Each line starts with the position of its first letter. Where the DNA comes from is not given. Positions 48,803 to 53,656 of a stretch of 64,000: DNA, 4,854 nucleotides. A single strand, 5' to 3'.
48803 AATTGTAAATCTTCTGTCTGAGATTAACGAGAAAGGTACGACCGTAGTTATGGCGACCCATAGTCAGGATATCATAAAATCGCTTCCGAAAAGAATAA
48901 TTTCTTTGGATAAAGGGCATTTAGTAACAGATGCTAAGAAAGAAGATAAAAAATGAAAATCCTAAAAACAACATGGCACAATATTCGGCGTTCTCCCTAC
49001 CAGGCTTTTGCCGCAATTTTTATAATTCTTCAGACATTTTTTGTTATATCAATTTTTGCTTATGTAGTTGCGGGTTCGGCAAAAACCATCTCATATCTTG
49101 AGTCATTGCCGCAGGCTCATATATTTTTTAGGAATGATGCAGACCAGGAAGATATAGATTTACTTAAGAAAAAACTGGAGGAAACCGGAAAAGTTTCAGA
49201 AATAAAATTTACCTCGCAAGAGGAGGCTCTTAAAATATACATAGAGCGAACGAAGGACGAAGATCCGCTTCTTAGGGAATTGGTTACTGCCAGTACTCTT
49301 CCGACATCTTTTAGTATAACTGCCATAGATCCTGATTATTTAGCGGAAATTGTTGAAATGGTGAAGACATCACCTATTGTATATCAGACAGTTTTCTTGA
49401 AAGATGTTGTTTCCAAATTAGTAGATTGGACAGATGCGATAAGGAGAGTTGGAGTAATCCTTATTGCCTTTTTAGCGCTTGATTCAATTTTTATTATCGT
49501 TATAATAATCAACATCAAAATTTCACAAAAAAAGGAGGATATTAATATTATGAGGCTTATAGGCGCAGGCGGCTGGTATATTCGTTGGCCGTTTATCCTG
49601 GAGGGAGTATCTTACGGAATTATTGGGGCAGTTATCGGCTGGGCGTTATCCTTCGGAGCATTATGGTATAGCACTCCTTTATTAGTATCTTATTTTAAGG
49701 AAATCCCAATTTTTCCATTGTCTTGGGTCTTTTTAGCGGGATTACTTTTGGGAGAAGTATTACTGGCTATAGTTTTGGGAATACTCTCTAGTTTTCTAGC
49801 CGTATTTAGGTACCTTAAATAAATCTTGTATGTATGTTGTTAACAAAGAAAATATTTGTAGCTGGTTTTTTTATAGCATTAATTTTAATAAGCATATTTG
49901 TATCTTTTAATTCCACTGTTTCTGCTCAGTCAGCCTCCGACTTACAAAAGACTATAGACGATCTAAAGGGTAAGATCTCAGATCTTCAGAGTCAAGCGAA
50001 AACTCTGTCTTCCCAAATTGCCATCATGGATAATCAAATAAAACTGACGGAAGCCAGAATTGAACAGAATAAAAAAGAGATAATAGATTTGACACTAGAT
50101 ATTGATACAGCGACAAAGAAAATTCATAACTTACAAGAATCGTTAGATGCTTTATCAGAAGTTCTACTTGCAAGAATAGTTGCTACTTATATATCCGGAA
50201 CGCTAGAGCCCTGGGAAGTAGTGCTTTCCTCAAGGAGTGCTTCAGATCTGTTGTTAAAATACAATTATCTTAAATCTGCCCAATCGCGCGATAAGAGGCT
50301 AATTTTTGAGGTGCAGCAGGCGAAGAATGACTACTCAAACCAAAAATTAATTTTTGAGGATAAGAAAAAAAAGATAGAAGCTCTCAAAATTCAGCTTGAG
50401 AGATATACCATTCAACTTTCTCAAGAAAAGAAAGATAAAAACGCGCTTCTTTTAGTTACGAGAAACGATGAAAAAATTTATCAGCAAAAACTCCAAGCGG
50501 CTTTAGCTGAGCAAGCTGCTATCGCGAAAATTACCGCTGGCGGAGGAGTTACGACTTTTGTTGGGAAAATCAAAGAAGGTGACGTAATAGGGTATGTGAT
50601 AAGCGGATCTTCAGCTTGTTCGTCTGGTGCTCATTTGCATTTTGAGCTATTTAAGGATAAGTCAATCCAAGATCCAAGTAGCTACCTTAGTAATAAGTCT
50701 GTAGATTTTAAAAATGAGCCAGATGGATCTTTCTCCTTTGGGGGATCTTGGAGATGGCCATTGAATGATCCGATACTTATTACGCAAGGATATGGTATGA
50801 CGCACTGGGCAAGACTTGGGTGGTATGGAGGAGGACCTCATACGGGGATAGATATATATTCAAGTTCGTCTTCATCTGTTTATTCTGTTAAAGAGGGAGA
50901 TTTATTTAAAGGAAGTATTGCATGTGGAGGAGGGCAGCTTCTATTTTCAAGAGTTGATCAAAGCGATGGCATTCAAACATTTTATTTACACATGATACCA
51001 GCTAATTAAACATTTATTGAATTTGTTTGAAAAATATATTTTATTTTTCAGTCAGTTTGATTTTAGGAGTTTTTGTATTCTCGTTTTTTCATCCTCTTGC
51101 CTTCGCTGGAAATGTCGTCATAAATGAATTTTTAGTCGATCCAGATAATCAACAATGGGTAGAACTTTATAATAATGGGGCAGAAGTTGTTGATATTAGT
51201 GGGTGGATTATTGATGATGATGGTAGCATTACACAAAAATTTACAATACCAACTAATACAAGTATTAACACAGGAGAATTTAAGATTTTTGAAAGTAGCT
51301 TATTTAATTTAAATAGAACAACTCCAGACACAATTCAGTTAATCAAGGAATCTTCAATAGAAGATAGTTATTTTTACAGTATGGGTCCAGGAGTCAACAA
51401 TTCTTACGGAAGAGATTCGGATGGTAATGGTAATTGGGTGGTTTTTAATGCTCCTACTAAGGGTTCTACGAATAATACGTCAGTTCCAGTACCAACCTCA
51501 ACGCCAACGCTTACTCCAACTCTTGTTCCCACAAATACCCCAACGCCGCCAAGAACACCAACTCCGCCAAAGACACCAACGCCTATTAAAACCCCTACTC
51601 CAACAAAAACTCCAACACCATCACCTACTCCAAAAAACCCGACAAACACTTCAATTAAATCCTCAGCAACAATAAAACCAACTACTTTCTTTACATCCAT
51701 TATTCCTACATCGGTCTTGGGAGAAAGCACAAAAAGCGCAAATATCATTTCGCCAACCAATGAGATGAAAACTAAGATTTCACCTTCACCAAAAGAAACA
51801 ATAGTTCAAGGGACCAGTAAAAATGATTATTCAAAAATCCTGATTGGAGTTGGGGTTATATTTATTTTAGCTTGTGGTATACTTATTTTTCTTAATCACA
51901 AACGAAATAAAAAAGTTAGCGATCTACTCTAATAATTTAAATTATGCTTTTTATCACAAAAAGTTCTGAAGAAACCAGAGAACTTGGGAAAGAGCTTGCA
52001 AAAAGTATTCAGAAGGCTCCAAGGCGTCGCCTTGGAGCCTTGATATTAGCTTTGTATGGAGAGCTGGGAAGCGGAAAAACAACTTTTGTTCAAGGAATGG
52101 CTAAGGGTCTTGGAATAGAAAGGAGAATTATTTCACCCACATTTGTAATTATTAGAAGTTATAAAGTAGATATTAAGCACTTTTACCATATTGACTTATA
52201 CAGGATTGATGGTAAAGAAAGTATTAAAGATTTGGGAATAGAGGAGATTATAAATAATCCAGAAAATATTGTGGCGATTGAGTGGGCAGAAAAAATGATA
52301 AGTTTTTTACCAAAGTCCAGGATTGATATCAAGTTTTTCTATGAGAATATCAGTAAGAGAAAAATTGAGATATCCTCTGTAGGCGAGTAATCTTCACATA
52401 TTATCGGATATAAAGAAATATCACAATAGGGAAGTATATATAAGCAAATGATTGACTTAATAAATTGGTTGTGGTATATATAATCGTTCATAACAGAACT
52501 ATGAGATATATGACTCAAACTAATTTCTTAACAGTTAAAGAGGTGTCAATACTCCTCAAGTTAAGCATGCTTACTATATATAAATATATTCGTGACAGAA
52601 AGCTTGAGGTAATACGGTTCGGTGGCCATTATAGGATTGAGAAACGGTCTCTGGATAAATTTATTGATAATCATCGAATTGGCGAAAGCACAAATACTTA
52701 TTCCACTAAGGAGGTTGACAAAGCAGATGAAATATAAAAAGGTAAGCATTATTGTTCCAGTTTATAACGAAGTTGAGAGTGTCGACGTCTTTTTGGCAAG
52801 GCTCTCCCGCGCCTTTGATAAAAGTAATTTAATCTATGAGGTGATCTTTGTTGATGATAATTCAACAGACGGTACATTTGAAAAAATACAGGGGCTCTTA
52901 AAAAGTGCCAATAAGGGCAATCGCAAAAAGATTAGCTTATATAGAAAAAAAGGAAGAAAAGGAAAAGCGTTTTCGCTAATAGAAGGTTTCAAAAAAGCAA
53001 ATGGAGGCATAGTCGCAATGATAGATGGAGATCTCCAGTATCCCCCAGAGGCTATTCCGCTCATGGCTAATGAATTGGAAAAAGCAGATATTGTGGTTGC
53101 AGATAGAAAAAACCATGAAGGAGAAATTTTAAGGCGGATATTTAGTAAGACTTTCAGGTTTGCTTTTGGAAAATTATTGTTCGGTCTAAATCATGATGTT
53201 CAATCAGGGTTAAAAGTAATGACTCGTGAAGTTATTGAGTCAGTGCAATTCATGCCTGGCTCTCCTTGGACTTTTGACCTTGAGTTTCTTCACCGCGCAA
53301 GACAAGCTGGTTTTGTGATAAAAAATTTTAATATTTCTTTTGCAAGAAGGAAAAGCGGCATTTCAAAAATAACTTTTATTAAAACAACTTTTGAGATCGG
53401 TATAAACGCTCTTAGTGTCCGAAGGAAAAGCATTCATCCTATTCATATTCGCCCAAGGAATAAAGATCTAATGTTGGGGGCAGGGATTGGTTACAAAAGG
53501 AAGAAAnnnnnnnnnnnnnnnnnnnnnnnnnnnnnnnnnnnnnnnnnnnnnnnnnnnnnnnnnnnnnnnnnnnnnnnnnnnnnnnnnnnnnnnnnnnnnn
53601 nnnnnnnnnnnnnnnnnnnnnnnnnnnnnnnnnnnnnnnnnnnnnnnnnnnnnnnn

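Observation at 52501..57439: Roughly 1570-aa single polypeptide fusing GT2 + processive GT2 + Wzx-like flippase + GT4, translationally coupled to a small HTH protein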

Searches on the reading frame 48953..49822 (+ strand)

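Call 10: search_protein_families(library=pfam, proteins=[window:48953-49822:+], max_evalue=0.001)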
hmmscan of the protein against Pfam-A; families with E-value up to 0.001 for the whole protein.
window:48953-49822:+ (289 aa): 2 families
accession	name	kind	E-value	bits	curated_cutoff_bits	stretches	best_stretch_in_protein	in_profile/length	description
PF18075.7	FtsX_ECD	-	2.9e-15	57.1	23.5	1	56-144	4-94/96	FtsX extracellular domain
PF02687.27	FtsX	-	5.5e-14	52.7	25.5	1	169-288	2-116/120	FtsX-like permease C-terminal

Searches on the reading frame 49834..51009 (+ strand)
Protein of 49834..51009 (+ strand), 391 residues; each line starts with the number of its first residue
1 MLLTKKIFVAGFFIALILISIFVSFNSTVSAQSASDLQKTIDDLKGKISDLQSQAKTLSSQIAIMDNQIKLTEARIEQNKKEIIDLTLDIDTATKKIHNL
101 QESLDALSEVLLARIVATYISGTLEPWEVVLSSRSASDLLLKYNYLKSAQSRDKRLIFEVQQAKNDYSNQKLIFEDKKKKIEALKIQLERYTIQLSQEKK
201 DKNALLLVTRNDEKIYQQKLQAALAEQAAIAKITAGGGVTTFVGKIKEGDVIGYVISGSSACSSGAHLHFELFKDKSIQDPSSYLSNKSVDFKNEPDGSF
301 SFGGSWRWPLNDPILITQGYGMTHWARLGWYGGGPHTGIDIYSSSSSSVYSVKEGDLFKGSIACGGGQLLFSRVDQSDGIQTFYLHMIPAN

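Call 10: search_protein_families(library=pfam, proteins=[window:49834-51009:+], max_evalue=0.001)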
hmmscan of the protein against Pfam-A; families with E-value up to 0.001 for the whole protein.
window:49834-51009:+ (391 aa): 1 family
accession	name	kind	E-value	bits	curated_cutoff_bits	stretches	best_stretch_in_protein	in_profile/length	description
PF01551.29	Peptidase_M23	-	2.7e-09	37.6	28.7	1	245-281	62-96/96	Peptidase family M23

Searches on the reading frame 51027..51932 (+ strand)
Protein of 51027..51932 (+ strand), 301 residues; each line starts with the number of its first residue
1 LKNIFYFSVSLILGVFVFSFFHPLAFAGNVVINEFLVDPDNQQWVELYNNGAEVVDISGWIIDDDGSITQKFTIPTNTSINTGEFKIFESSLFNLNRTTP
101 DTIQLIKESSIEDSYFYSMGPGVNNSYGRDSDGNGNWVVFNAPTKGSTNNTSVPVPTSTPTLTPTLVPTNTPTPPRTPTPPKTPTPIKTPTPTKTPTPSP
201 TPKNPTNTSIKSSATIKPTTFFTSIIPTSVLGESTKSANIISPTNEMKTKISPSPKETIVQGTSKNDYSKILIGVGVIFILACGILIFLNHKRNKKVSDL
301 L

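Call 10: search_protein_families(library=pfam, proteins=[window:51027-51932:+], max_evalue=0.001)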
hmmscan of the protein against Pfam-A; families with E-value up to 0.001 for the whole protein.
window:51027-51932:+ (301 aa): 1 family
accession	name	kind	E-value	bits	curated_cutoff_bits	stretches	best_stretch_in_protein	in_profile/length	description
PF00932.25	LTD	-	2.5e-12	47.6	34.3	1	27-91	5-70/109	Lamin Tail Domain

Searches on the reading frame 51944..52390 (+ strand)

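Call 10: search_protein_families(library=pfam, proteins=[window:51944-52390:+], max_evalue=0.001)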
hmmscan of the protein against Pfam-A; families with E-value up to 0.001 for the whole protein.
window:51944-52390:+ (148 aa): 1 family
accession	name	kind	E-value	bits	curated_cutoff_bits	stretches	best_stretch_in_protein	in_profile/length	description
PF02367.23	TsaE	-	2.4e-36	124.9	26.6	1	6-140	2-127/128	Threonylcarbamoyl adenosine biosynthesis protein TsaE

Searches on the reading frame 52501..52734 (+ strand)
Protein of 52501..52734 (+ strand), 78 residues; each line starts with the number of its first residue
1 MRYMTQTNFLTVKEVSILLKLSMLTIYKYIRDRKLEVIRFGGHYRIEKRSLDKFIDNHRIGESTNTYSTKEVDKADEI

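Call 6: search_protein_families(library=pfam, proteins=[window:52501-52734:+], max_evalue=0.01)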
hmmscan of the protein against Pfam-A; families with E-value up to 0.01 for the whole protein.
window:52501-52734:+ (78 aa): 3 families
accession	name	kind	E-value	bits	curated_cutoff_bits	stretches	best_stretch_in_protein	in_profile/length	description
PF12728.13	HTH_17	-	2.7e-11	44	27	1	9-58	1-50/51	Helix-turn-helix domain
PF19864.5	Radical_SAM_N2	-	0.0044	16.9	29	1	13-67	64-118/151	Radical SAM proteins, N-terminal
PF08280.17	HTH_Mga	-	0.0096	16.3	23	0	2-32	12-42/59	M protein trans-acting positive regulator (MGA) HTH domain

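Call 7: search_protein_families(library=ncbifam, proteins=[window:52501-52734:+], max_evalue=0.01)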
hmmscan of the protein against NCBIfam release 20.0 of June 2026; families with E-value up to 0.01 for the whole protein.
window:52501-52734:+ (78 aa): 2 families
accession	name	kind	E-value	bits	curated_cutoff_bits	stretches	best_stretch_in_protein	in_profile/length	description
TIGR01764.1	excise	domain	1.4e-12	47.8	28.8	1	9-55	1-47/49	excisionase family DNA-binding protein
NF047737.1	antiphage_MADS1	equivalog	1.3e-05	25.3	80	1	9-55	3-49/49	methylation-associated defense system helix-turn-helix domain-containing protein MAD1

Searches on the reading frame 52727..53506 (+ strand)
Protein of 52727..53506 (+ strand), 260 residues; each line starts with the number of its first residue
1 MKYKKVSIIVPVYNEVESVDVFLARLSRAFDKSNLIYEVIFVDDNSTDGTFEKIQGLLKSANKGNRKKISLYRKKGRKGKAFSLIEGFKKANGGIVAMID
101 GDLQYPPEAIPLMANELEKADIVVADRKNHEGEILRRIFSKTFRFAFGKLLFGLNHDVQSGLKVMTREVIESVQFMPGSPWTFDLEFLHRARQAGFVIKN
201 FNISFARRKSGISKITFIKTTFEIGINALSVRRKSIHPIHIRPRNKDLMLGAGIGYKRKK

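Call 29: search_solved_structures(query=window:52727-53506:+, max_evalue=0.01)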
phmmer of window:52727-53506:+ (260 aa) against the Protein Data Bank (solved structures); distinct sequences matched with E-value up to 0.01: 22.
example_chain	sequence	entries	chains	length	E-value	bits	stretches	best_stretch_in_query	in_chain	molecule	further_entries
5mlz_A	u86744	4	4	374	8.9e-22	80.9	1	4-223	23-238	Dolichol monophosphate mannose synthase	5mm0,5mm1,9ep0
9bhc_C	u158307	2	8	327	1e-17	67.6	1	3-171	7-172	Undecaprenyl-phosphate 4-deoxy-4-formamido-L-arabinose transferase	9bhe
8vxh_A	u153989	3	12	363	1.4e-17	67.2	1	3-171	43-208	Undecaprenyl-phosphate 4-deoxy-4-formamido-L-arabinose transferase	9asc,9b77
9hwj_A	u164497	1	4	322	1e-16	64.4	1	3-150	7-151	Undecaprenyl-phosphate 4-deoxy-4-formamido-L-arabinose transferase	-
5ekp_C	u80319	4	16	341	3.3e-16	62.7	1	6-178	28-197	Uncharacterized glycosyltransferase sll0501 | Glycosyltransferase sll0501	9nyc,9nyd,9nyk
5eke_A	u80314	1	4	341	3.3e-16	62.7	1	6-178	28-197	Uncharacterized glycosyltransferase sll0501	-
9nye_A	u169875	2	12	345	3.4e-16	62.7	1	6-178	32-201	Glycosyltransferase sll0501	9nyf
6yv7_B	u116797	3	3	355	1.1e-05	28.3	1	5-108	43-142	Glycosyl transferase, family 2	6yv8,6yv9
6yv7_A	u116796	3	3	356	1.1e-05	28.3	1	5-108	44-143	Glycosyl transferase, family 2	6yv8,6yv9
5tze_C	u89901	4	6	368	1.3e-05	28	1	5-114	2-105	Glycosyl transferase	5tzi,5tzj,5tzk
5tz8_A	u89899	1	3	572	3.4e-05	26.7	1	5-113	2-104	Glycosyl transferase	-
8vh7_A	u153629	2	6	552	0.00042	23.1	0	6-115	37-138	Heparosan synthase B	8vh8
8viw_A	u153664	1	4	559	0.00044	23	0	6-115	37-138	Heparosan synthase B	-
8bz4_A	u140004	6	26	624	0.0005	22.8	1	4-67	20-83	Glycosyltransferase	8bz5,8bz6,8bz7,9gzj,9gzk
8bz8_A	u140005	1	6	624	0.0005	22.8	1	4-67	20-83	Glycosyltransferase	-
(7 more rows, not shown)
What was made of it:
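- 52727..53434 (+): M1 (aa 1-236): cytoplasmic GT2 of the polyprenyl-phosphate sugar synthase type. It has no TM helices of its own. Best solved relatives are DPMS 5mlz (9e-22), ArnC (1e-17) and GtrB (3e-16), against about 1e-5 for generic GT2s (call 29).
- On Polyprenyl-phosphate glycosyltransferases of GT2 (DPMS/GtrB/ArnC type), for M1: 5mlz 9e-22, ArnC 1e-17 and GtrB 3e-16, against about 1e-5 for other GT2s (call 29).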

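Call 68: search_protein_families(library=ncbifam, proteins=[window:52727-53431:+], max_evalue=0.000001)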
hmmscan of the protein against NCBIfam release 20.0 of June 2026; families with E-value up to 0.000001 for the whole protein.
window:52727-53431:+ (235 aa): 16 families
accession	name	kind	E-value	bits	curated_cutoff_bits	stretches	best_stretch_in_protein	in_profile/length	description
NF047588.1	GlcsyltransPgfSStrep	equivalog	1.4e-23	83.6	500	1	5-177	2-171/308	glycosyltransferase PgfS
NF007986.1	PRK10714.1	equivalog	1.6e-21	76.7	529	1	3-171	5-170/316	undecaprenyl-phosphate 4-deoxy-4-formamido-L-arabinose transferase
TIGR03937.1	PgaC_IcaA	equivalog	4.1e-13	49.1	422.3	1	2-124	43-157/407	poly-beta-1,6-N-acetyl-D-glucosamine synthase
TIGR04182.1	glyco_TIGR04182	equivalog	1.5e-11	44.3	325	1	5-226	1-212/293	S-layer glycoprotein N-glycosyltransferase AglJ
TIGR04283.1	glyco_like_mftF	equivalog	7.5e-11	42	182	1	6-123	1-103/221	TIGR04283 family arsenosugar biosynthesis glycosyltransferase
NF038302.1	EPS_HpsE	equivalog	1.1e-10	41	300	1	6-102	3-96/307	hormogonium polysaccharide biosynthesis glycosyltransferase HpsE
NF010496.0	PRK13915.1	equivalog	1.6e-10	40.5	262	1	4-106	31-130/307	glucosyl-3-phosphoglycerate synthase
NF041391.1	DPhHxTase_Halo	equivalog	7.7e-10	38.1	375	1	12-228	3-205/213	dolichyl-phosphate hexose transferase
NF041875.1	EPS_EpsD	equivalog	8.3e-10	38.6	370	1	6-111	1-98/325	exopolysaccharide biosynthesis glycosyltransferase EpsD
TIGR03965.1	mycofact_glyco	equivalog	2.8e-09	36.3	280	1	4-124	74-186/467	mycofactocin biosynthesis glycosyltransferase MftF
NF047683.1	TeichurnBiosyTuaG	equivalog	6e-08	32.6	400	1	4-110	6-104/252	teichuronic acid biosynthesis protein TuaG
NF007482.0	PRK10073.1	equivalog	1.8e-07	30.5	423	1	4-109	6-102/334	glycosyltransferase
NF045692.1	OglycostaseCruG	equivalog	2.2e-07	30.2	600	1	5-105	42-140/386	2'-O-glycosyltransferase CruG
NF053739.1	GlytfEpsEBac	equivalog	2.6e-07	29.9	450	1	5-102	2-92/265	glycosyltransferase EpsE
TIGR03469.1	HpnB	hypoth_equivalog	4.3e-07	29.3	379.25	1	3-122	43-165/386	hopene-associated glycosyltransferase HpnB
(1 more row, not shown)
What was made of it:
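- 52727..53434 (+): Best NCBIfam hits are PgfS, ArnC and AglJ, all below cut-off (call 68).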
